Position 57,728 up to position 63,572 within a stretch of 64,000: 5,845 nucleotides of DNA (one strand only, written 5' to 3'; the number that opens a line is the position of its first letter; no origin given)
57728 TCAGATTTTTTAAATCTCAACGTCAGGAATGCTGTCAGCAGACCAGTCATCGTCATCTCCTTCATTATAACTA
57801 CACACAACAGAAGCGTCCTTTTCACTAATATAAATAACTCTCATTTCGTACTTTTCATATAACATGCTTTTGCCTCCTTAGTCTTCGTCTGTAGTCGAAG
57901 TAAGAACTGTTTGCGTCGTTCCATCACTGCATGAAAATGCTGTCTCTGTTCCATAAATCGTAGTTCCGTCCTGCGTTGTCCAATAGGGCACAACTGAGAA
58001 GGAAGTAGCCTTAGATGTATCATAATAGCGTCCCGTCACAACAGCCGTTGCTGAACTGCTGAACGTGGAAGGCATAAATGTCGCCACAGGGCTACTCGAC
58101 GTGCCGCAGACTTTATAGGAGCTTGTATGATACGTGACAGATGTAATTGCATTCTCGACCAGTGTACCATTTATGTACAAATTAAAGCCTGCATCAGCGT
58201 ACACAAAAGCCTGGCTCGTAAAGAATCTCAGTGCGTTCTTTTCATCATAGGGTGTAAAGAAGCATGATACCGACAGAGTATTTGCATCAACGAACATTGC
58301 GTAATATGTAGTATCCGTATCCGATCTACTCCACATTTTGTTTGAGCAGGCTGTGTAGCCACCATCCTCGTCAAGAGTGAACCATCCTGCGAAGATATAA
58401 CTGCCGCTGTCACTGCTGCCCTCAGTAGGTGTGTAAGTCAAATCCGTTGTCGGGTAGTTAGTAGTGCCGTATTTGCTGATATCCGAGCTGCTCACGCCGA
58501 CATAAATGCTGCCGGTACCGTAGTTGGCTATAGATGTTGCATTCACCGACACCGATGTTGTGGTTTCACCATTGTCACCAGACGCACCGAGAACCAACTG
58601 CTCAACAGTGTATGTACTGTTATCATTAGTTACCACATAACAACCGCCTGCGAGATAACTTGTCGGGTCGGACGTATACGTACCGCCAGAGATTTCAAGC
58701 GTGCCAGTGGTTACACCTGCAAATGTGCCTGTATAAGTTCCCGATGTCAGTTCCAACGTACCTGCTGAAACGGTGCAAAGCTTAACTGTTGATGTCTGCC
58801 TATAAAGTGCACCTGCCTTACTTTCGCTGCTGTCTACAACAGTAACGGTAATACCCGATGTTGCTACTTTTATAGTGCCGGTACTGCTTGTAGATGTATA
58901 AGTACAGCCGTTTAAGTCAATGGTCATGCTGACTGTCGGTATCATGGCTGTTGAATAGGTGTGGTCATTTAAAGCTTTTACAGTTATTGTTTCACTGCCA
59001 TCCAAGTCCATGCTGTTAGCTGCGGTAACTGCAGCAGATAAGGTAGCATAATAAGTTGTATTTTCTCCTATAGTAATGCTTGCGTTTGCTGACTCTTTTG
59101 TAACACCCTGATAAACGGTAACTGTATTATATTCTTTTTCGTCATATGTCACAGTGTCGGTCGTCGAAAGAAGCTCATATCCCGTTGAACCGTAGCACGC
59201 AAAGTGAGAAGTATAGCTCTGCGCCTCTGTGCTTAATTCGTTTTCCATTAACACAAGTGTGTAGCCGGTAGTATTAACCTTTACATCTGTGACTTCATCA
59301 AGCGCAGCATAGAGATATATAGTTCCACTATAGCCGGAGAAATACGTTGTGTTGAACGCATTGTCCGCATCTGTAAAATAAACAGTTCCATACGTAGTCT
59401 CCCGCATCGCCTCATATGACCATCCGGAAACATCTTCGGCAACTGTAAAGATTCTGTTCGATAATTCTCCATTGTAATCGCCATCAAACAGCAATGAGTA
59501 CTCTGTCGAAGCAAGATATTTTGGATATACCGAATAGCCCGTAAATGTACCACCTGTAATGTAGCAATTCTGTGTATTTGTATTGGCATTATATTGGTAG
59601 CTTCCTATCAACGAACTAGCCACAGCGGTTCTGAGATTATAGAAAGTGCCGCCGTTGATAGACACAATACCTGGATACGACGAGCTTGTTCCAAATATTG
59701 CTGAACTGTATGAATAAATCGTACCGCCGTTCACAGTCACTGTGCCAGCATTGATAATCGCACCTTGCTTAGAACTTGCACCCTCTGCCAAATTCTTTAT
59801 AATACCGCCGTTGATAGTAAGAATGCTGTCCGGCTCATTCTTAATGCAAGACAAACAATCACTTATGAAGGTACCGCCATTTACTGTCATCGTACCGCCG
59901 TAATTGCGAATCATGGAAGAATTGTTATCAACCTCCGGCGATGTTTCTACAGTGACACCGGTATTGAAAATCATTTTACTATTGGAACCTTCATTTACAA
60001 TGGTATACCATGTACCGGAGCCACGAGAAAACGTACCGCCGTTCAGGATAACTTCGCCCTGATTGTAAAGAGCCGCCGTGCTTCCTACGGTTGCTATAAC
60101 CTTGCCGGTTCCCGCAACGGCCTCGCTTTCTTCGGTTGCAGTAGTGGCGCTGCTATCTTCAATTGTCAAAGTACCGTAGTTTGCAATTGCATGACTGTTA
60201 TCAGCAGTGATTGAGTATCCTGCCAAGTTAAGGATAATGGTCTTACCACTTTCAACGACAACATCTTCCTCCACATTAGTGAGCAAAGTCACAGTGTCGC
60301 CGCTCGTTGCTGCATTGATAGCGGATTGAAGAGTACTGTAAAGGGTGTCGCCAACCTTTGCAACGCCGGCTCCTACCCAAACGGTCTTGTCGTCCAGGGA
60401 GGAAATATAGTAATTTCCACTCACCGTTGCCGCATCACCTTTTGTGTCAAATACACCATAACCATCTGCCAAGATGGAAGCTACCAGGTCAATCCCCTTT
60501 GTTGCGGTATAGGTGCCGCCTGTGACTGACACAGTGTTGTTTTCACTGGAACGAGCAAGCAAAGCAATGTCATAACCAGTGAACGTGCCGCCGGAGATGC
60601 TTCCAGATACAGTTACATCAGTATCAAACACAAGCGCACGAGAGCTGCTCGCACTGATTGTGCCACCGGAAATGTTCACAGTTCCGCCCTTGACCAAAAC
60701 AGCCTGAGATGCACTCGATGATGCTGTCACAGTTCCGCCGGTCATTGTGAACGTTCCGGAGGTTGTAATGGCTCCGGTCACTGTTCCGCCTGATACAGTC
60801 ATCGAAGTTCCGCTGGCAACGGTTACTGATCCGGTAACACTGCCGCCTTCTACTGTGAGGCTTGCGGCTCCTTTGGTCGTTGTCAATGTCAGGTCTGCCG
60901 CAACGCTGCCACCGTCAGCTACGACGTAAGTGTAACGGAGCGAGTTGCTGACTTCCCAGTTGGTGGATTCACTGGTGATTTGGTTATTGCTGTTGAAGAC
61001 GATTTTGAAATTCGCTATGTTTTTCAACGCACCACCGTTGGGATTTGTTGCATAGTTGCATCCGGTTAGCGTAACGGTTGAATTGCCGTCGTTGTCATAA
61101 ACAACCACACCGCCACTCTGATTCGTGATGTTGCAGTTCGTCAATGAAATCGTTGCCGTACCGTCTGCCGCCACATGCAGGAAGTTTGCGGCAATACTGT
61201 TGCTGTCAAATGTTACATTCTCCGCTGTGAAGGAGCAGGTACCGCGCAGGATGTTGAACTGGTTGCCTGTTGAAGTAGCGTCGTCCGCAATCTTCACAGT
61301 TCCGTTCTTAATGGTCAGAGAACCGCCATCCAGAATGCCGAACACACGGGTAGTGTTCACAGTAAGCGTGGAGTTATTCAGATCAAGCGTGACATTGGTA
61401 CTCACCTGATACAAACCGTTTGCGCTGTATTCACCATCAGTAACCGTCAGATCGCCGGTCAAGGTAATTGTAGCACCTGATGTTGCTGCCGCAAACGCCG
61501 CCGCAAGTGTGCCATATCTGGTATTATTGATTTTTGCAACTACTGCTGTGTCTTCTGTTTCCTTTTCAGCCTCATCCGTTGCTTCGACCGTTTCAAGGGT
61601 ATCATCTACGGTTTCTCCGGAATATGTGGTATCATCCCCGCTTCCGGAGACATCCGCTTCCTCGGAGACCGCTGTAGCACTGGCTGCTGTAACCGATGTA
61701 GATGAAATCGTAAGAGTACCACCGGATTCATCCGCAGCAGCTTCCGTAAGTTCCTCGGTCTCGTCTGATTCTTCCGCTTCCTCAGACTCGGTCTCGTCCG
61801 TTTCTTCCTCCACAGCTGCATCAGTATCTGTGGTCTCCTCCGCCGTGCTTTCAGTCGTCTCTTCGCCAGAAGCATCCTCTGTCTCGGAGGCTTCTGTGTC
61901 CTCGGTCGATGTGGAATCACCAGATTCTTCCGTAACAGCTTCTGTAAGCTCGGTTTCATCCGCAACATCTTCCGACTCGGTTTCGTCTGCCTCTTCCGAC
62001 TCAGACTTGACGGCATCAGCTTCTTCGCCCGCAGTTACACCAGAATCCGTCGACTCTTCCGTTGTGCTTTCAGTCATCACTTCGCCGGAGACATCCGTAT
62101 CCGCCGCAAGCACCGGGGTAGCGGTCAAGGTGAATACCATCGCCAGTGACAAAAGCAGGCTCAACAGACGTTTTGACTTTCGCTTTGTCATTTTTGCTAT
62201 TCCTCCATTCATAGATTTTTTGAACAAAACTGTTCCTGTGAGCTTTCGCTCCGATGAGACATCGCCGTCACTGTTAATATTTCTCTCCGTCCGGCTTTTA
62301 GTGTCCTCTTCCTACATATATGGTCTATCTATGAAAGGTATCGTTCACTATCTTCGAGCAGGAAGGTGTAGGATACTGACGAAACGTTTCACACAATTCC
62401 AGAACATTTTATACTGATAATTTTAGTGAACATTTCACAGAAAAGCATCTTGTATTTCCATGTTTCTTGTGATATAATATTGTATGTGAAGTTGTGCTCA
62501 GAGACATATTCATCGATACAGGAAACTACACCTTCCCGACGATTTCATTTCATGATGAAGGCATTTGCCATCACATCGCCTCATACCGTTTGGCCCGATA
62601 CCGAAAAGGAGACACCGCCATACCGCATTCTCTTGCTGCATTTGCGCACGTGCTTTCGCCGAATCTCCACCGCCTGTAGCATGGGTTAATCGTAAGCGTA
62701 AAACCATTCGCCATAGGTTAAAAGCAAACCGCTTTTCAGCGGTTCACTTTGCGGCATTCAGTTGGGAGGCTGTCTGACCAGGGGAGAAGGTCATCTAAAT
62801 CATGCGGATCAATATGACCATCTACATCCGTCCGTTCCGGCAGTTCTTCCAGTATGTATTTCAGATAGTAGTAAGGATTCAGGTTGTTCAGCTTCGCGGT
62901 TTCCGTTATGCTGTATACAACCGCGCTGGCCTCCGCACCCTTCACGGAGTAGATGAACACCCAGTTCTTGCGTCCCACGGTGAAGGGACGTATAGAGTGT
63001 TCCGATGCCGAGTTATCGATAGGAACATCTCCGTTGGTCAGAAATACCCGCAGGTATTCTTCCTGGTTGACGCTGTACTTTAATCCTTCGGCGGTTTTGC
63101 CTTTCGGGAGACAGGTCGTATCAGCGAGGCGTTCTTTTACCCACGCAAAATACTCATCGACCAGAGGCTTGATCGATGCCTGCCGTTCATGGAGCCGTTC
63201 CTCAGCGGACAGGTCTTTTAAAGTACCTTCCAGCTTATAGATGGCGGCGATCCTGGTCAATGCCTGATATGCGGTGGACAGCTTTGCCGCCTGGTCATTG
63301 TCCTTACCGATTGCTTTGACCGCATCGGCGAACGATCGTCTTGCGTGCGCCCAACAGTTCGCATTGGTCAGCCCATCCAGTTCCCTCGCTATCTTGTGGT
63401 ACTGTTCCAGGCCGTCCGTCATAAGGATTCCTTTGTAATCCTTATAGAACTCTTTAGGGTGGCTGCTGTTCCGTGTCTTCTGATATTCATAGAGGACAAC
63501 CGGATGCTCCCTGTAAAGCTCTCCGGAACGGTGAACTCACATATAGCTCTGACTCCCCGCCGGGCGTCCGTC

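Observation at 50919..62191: Candidate new RRE-dependent peptide system: 10-gene acidic peptide library plus kinase, nucleotidyltransferase, S26-ABC fusion and a linked surface protein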

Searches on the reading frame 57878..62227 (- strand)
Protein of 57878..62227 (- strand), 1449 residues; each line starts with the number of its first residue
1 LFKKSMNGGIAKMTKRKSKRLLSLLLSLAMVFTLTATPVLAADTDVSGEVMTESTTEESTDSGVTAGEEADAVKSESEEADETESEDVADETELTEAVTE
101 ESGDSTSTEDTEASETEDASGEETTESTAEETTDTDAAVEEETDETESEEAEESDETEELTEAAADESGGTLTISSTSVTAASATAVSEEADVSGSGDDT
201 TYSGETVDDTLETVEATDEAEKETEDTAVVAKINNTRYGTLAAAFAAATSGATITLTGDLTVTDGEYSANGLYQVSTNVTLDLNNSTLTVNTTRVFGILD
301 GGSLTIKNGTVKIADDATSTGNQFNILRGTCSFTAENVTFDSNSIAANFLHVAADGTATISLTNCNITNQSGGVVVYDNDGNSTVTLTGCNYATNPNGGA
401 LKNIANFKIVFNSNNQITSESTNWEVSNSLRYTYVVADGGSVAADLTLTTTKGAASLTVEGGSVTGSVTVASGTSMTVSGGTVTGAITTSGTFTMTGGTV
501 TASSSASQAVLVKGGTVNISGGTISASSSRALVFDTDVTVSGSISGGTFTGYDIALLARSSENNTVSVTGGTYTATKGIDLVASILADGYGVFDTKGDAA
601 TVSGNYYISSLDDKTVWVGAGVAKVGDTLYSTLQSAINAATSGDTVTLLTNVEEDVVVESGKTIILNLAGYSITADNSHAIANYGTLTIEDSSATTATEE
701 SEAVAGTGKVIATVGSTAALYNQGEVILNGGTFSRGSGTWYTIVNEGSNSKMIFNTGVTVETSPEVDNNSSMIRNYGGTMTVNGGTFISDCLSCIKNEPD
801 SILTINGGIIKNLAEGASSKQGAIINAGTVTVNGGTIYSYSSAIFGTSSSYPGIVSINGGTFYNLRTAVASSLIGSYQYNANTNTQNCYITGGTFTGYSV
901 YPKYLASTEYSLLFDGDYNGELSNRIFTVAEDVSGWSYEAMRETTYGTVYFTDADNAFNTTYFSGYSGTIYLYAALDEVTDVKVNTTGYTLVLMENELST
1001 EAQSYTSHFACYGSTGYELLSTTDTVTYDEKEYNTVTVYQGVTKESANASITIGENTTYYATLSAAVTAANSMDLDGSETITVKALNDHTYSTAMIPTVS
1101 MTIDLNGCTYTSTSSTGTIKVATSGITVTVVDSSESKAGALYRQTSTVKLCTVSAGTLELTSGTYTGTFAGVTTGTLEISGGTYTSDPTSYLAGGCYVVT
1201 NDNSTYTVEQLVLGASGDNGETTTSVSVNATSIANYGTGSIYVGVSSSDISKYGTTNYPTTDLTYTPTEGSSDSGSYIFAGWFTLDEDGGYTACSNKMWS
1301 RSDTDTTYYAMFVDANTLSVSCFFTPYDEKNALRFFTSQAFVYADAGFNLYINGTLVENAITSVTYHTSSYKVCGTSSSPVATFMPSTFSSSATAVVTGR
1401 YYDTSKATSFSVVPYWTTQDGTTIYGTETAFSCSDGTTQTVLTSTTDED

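Call 3: search_protein_families(library=pfam, proteins=[window:57878-62227:-], max_evalue=0.01)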
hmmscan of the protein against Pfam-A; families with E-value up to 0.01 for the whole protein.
window:57878-62227:- (1449 aa): 0 families

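Call 4: search_protein_families(library=ncbifam, proteins=[window:57878-62227:-], max_evalue=0.01)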
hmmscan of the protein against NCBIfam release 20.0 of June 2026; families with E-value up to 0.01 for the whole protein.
window:57878-62227:- (1449 aa): 0 families

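Call 101: search_solved_structures(query=window:57878-62191:-, max_evalue=0.1)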
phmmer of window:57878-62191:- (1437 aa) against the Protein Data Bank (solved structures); distinct sequences matched with E-value up to 0.1: 0.

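Call 102: search_protein_families(library=ncbifam, proteins=[window:57878-62191:-], max_evalue=0.1)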
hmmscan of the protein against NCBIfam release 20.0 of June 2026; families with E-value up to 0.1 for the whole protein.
window:57878-62191:- (1437 aa): 1 family
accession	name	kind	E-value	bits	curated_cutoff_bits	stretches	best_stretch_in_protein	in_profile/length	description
NF009984.0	PRK13450.1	equivalog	0.05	13.6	164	0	1073-1123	35-85/133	F0F1 ATP synthase subunit epsilon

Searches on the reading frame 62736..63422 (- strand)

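Call 113: search_protein_families(library=pfam, proteins=[window:62736-63422:-], max_evalue=0.01)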
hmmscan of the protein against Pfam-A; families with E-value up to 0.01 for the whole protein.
window:62736-63422:- (228 aa): 2 families
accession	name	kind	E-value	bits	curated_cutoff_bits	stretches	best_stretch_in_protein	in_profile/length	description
PF03050.20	DDE_Tnp_IS66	-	4.1e-39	135.1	23.1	1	1-165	131-284/284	Transposase IS66 family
PF13817.11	DDE_Tnp_IS66_C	-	4.2e-14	52.9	30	1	171-215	1-39/39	IS66 C-terminal element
